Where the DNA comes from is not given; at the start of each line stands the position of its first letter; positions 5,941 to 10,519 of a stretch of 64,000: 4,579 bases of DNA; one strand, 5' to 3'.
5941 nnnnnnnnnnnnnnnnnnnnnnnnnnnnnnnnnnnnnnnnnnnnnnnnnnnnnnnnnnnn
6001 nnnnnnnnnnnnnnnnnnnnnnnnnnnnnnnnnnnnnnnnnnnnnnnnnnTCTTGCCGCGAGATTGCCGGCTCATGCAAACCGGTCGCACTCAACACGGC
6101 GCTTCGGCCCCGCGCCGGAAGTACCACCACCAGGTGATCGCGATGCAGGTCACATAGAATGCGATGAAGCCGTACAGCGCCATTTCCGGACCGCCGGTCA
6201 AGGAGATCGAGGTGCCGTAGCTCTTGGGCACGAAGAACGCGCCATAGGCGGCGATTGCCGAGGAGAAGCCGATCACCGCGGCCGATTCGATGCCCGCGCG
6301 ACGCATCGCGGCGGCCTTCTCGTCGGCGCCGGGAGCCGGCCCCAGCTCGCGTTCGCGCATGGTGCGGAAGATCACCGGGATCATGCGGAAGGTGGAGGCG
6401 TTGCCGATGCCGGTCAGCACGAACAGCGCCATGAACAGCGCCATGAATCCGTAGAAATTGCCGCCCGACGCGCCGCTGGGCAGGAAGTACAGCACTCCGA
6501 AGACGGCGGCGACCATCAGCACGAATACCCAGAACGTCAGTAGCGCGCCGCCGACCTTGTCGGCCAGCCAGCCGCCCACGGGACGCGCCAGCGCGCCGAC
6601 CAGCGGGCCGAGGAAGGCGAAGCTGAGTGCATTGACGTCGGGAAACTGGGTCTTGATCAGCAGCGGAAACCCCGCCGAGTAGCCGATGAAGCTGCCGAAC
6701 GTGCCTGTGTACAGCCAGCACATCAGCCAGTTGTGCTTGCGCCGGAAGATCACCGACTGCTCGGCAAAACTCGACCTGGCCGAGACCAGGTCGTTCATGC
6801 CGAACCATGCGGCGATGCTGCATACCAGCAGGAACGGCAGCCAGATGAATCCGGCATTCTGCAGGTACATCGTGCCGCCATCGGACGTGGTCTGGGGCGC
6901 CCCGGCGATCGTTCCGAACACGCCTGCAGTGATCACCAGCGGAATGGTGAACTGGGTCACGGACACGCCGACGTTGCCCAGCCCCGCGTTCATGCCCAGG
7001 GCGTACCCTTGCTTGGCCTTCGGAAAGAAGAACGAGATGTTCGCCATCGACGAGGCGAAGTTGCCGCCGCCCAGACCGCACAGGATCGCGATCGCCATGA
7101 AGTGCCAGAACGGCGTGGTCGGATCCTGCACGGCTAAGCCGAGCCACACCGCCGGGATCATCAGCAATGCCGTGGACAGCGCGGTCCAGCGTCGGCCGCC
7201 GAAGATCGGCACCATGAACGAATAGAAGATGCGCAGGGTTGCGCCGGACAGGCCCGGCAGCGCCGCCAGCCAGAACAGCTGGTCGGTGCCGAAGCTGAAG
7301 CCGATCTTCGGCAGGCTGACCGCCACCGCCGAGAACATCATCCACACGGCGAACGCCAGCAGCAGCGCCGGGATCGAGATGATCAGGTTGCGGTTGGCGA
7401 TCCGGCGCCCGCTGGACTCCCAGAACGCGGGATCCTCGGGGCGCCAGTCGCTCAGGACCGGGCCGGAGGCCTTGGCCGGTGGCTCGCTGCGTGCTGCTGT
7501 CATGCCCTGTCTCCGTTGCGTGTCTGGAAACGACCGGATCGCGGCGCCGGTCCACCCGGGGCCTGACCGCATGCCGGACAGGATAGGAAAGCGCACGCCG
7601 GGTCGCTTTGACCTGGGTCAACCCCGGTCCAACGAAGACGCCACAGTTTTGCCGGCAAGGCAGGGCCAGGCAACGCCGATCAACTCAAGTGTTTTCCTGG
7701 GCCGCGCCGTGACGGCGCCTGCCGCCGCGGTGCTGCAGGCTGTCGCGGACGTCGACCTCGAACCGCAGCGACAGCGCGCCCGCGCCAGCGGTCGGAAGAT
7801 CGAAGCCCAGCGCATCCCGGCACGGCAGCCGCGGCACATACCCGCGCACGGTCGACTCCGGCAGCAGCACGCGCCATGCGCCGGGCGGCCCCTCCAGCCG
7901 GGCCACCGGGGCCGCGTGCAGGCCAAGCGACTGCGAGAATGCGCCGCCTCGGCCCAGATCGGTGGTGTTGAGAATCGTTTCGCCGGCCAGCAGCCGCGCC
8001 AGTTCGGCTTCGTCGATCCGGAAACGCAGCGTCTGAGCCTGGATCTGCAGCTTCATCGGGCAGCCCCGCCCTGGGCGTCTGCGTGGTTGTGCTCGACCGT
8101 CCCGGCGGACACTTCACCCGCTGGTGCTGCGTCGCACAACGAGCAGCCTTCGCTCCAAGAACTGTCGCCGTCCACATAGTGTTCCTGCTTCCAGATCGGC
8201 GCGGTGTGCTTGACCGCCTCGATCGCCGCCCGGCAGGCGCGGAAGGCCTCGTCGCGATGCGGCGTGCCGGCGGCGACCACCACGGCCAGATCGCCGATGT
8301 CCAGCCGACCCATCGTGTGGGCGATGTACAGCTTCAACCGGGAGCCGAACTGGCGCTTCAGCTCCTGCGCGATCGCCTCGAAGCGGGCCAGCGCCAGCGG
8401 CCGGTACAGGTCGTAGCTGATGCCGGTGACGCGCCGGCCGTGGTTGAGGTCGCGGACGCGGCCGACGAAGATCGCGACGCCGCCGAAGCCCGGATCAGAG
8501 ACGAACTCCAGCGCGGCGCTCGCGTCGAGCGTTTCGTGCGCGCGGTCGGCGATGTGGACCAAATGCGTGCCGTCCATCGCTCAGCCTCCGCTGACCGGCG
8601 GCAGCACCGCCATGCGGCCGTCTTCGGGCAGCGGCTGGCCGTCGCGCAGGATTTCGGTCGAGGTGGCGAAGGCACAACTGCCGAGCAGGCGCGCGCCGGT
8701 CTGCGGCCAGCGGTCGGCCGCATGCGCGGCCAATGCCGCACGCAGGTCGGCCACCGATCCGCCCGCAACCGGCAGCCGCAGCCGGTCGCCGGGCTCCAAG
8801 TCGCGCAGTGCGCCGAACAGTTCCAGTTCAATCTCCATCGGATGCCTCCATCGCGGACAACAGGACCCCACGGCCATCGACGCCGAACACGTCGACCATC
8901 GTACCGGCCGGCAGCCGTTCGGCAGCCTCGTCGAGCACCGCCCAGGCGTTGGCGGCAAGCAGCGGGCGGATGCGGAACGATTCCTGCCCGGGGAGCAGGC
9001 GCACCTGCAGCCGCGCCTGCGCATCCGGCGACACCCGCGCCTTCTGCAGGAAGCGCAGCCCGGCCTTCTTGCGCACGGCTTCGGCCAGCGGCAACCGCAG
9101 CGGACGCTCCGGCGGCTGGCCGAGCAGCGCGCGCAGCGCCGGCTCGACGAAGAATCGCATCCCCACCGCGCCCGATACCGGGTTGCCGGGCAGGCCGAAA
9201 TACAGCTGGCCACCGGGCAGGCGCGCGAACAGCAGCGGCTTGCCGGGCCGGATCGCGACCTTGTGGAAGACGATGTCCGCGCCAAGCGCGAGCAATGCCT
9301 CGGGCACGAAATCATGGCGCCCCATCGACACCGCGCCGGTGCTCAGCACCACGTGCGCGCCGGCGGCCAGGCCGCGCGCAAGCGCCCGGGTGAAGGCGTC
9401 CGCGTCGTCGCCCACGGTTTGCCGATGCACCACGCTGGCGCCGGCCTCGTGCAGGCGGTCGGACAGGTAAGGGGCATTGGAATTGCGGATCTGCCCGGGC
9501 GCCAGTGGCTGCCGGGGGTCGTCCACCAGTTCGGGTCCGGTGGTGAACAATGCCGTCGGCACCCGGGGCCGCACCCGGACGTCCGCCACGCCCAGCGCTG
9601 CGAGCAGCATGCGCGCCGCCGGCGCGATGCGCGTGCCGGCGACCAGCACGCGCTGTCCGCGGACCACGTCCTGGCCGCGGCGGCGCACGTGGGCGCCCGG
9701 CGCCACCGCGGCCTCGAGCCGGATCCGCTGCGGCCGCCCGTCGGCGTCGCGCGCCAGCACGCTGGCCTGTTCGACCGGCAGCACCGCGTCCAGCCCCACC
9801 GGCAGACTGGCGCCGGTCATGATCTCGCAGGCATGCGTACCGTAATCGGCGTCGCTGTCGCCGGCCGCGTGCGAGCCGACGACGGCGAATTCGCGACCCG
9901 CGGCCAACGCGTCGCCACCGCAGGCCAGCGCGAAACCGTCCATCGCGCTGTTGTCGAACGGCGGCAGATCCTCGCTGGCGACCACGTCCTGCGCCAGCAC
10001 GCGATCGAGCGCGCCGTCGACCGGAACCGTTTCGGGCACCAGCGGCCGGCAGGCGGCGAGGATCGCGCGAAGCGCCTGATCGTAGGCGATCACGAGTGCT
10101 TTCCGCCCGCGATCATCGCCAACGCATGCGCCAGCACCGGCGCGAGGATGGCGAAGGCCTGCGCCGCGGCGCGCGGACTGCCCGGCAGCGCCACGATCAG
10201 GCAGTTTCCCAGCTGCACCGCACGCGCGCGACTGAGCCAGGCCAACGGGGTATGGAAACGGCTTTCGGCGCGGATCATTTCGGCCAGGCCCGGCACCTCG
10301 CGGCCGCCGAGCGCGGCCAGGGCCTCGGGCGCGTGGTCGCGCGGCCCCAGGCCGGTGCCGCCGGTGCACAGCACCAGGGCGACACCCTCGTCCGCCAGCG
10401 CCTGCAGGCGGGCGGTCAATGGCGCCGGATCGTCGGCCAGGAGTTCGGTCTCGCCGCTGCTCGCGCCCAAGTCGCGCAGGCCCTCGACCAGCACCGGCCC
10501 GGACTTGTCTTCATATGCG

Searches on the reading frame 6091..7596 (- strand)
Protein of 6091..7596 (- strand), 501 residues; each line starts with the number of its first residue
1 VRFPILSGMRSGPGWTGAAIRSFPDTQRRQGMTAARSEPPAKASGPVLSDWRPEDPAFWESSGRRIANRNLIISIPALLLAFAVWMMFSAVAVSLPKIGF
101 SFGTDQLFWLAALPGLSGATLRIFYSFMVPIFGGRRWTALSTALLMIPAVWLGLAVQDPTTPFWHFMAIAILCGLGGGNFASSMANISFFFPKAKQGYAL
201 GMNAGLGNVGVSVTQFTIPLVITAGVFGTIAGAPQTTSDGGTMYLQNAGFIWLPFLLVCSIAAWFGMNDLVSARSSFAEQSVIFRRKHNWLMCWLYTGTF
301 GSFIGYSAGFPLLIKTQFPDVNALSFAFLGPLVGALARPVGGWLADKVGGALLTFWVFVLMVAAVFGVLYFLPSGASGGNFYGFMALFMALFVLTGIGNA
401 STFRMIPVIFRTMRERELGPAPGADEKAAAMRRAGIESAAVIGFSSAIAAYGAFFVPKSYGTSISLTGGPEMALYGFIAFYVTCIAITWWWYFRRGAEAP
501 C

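Call 76: search_protein_families(library=pfam, proteins=[window:6091-7596:-], max_evalue=0.0001)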
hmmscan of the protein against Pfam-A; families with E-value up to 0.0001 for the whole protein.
window:6091-7596:- (501 aa): 1 family
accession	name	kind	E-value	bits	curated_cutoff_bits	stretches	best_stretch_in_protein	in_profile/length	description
PF07690.21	MFS_1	-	1.6e-14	54.1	33.4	1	78-403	2-312/347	Major Facilitator Superfamily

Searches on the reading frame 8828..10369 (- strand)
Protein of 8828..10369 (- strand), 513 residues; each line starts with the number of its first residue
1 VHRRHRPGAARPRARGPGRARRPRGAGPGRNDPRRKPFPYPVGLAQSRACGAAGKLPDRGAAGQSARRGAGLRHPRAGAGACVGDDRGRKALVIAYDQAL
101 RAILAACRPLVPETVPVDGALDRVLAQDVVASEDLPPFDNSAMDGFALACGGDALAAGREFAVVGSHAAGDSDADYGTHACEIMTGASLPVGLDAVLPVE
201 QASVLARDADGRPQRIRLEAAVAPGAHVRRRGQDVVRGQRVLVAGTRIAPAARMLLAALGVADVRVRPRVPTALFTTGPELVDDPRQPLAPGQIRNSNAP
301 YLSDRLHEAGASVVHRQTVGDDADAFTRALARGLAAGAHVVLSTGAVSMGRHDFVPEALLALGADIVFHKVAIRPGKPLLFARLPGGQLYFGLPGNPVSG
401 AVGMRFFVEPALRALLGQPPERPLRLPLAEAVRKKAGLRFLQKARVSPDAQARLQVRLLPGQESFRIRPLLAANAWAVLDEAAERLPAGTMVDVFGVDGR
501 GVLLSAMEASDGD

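Call 76: search_protein_families(library=pfam, proteins=[window:8828-10369:-], max_evalue=0.0001)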
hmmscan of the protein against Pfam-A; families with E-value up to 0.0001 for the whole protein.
window:8828-10369:- (513 aa): 3 families
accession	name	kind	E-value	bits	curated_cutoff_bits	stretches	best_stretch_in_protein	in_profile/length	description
PF03453.22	MoeA_N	-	1.2e-39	136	30.8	1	95-260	2-160/160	MoeA N-terminal region (domain I and II)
PF00994.29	MoCF_biosynth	-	6.6e-32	110.6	26.6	1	274-413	2-143/144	Probable molybdopterin binding domain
PF03454.20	MoeA_C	-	2.4e-08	34.5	22.1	1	426-494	2-69/72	MoeA C-terminal region (domain IV)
